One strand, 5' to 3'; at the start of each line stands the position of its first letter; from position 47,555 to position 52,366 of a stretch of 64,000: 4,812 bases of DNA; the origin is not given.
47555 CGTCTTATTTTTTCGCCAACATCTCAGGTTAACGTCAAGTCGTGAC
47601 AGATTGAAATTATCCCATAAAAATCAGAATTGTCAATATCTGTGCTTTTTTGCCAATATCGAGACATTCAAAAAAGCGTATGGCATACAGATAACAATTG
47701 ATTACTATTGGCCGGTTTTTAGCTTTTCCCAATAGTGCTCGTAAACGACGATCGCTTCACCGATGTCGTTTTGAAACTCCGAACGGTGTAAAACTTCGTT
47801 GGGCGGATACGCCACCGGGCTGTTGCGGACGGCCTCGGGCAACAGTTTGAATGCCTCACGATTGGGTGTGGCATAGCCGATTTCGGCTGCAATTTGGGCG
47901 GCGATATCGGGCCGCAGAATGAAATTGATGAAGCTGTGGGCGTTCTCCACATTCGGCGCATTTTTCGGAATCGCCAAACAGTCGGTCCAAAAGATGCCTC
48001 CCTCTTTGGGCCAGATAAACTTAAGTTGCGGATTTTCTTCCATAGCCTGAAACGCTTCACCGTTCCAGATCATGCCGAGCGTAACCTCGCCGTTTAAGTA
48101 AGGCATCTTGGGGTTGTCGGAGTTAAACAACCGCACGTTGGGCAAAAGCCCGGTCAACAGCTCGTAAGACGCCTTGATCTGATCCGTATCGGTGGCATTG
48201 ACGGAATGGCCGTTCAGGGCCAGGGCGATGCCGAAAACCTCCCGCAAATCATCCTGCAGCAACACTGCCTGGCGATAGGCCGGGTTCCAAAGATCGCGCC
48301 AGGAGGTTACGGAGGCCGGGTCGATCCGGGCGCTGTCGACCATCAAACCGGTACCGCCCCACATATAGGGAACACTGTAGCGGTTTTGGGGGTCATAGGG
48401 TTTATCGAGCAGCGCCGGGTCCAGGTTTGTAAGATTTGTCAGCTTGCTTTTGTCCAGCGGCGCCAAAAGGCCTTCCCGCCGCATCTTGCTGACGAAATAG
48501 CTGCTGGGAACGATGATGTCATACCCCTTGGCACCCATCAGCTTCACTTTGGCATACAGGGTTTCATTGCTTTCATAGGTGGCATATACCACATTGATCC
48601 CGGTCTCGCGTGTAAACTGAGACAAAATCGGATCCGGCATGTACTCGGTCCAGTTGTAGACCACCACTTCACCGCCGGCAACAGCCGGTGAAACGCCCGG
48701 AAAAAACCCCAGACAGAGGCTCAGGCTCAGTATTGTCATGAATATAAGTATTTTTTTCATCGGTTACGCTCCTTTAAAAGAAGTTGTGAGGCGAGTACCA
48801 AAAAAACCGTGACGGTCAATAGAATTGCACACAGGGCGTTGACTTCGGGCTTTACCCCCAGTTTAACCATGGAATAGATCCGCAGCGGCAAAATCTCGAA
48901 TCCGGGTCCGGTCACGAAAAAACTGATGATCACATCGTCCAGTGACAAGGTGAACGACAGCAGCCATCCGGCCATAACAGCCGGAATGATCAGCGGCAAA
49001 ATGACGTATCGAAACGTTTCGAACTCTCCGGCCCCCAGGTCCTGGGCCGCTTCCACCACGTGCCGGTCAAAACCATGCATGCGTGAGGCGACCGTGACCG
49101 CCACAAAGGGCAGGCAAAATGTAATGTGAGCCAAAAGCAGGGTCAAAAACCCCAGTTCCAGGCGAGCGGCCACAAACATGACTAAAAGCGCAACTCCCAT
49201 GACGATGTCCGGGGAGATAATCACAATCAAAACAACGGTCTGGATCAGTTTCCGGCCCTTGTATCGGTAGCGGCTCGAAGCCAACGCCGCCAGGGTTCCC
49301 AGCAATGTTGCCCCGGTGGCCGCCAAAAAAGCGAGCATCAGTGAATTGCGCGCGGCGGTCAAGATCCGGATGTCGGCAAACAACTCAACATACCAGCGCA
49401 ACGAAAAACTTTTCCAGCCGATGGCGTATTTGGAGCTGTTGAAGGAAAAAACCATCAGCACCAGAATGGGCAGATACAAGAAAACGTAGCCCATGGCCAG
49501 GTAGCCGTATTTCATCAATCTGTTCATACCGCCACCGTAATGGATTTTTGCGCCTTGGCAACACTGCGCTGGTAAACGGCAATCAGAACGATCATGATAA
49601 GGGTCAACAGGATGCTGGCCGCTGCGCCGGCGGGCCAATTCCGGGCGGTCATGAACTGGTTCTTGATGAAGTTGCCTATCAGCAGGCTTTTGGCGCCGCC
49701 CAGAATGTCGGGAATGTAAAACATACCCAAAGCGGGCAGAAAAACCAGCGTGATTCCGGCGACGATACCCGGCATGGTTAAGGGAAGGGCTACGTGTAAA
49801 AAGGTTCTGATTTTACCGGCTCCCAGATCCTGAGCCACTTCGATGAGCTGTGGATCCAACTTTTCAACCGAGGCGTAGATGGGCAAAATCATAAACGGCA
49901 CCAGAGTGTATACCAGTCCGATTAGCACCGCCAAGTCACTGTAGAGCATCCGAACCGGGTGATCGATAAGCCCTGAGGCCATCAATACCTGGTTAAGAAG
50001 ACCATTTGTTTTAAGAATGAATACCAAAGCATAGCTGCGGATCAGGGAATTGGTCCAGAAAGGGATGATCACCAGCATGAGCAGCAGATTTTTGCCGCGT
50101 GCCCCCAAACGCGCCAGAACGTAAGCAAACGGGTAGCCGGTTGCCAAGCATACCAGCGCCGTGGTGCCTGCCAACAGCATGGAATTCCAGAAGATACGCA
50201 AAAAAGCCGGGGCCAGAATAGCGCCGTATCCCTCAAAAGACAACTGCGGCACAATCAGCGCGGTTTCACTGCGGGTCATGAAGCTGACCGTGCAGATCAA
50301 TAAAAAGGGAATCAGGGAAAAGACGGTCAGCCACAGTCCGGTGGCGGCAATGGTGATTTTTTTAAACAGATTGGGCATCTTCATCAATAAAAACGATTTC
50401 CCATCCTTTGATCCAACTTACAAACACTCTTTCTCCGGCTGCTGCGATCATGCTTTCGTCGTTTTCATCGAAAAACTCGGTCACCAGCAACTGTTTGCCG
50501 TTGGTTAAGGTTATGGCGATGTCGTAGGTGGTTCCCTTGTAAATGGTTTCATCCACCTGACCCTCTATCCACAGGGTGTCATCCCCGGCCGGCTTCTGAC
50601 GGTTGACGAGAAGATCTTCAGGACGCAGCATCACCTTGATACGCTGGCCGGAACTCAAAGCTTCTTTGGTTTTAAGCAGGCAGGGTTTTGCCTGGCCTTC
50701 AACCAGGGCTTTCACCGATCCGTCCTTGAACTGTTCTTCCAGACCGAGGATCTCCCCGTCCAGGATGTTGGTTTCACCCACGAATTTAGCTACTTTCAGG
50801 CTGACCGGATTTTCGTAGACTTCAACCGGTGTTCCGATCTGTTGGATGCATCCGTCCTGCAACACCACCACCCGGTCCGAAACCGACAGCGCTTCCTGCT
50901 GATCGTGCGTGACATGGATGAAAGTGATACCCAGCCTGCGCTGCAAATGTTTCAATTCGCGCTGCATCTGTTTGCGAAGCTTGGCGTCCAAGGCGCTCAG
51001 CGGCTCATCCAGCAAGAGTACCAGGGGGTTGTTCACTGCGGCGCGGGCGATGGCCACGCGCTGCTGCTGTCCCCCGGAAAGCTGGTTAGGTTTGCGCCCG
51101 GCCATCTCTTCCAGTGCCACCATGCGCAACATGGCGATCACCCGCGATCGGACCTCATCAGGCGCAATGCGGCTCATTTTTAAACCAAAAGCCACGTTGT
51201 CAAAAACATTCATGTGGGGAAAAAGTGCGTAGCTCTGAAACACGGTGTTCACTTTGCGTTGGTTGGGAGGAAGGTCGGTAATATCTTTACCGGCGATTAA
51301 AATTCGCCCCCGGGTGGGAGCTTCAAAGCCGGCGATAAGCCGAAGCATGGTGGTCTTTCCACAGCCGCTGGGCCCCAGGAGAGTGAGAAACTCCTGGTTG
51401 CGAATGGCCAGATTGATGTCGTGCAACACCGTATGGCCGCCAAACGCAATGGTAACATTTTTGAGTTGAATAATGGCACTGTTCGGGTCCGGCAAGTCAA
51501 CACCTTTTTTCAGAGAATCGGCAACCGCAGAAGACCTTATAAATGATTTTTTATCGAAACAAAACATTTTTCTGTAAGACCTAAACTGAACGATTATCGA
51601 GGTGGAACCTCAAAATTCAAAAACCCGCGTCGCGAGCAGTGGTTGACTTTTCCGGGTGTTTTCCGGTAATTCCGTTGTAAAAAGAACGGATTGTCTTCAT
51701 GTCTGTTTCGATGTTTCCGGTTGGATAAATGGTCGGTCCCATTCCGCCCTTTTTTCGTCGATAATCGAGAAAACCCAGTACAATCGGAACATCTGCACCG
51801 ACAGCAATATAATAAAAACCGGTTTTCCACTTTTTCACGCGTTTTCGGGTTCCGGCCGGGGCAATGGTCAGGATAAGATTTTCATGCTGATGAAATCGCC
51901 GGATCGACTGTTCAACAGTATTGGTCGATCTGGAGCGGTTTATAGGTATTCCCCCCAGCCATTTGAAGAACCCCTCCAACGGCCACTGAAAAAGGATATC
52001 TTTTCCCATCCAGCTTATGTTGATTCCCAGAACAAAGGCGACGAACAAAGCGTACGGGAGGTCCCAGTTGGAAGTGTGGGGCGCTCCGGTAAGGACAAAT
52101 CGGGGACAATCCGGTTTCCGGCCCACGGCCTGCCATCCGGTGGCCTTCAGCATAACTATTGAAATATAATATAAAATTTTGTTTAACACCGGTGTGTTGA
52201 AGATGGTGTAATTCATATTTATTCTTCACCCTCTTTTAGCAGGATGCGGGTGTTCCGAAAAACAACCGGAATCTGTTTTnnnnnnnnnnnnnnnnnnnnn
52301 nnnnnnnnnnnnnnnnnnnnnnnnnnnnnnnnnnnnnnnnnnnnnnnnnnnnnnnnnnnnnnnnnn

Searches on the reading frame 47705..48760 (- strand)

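Call 73: search_protein_families(library=pfam, proteins=[window:47705-48760:-], max_evalue=0.0001)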
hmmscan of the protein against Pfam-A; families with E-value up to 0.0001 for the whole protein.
window:47705-48760:- (351 aa): 5 families
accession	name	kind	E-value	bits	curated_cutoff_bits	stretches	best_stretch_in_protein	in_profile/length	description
PF13416.11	SBP_bac_8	-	5.6e-35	121.9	27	1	47-304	4-266/279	Bacterial extracellular solute-binding protein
PF13343.11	SBP_bac_6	-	3.6e-27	95.9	24.6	1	80-317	4-235/245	Bacterial extracellular solute-binding protein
PF01547.30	SBP_bac_1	-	8.2e-23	82.3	26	1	37-286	4-305/307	Bacterial extracellular solute-binding protein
PF13531.11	SBP_bac_11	-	6.3e-11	42.9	25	1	43-288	14-219/227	Bacterial extracellular solute-binding protein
PF02030.20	Lipoprotein_8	-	9.4e-09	35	20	1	12-107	9-98/493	Hypothetical lipoprotein (MG045 family)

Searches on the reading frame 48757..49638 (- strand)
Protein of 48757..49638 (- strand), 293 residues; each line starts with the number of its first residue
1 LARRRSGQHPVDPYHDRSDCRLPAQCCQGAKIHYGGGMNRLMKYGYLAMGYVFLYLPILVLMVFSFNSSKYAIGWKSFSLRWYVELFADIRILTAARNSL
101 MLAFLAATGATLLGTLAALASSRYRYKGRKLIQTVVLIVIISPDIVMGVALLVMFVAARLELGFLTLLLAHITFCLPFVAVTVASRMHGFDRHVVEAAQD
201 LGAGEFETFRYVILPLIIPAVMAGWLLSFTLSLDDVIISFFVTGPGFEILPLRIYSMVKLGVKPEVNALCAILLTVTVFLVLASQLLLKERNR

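Call 73: search_protein_families(library=pfam, proteins=[window:48757-49638:-], max_evalue=0.0001)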
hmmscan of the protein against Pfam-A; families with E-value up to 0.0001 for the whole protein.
window:48757-49638:- (293 aa): 1 family
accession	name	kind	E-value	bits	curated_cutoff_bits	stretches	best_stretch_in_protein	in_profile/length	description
PF00528.27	BPD_transp_1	-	2.7e-16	60.3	26.4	1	111-291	2-181/184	Binding-protein-dependent transport system inner membrane component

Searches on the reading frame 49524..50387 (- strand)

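Call 73: search_protein_families(library=pfam, proteins=[window:49524-50387:-], max_evalue=0.0001)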
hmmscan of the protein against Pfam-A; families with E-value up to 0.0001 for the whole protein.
window:49524-50387:- (287 aa): 1 family
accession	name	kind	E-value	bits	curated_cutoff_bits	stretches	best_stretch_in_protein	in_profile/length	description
PF00528.27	BPD_transp_1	-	2.1e-16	60.6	26.4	1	84-274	1-173/184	Binding-protein-dependent transport system inner membrane component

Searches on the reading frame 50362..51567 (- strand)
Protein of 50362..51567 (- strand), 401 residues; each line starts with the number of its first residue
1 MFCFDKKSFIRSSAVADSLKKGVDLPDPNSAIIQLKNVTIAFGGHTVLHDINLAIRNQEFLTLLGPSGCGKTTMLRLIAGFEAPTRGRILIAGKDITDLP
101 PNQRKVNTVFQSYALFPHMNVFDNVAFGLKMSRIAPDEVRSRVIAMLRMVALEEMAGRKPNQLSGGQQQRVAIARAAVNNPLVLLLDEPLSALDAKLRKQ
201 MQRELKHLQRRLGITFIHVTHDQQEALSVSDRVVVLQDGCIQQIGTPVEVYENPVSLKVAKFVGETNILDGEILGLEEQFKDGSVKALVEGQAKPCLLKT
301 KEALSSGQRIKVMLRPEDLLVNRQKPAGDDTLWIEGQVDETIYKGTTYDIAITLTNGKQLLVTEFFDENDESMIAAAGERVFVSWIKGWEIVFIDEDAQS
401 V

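Call 73: search_protein_families(library=pfam, proteins=[window:50362-51567:-], max_evalue=0.0001)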
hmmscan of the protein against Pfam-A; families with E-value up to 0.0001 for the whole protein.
window:50362-51567:- (401 aa): 3 families
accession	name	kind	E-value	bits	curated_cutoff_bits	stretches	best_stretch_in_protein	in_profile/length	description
PF00005.33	ABC_tran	-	5.1e-37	128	25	1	48-190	1-136/137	ABC transporter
PF08402.16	TOBE_2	-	7.2e-11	42.5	21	1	312-393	1-76/76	TOBE domain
PF02463.25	SMC_N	-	5.2e-05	23.2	40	0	154-229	128-205/220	RecF/RecN/SMC N terminal domain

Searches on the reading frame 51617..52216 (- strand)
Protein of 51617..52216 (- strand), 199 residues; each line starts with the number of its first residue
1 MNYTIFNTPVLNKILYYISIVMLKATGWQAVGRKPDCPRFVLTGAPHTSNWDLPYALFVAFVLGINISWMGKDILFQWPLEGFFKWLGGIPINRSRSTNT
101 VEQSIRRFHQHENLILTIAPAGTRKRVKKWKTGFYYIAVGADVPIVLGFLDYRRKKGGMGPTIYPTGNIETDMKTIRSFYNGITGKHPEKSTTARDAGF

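Call 73: search_protein_families(library=pfam, proteins=[window:51617-52216:-], max_evalue=0.0001)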
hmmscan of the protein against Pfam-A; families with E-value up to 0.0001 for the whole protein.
window:51617-52216:- (199 aa): 1 family
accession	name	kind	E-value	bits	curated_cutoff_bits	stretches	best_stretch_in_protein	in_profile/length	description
PF01553.26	Acyltransferase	-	3.3e-10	40.3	23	1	45-146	20-127/132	Acyltransferase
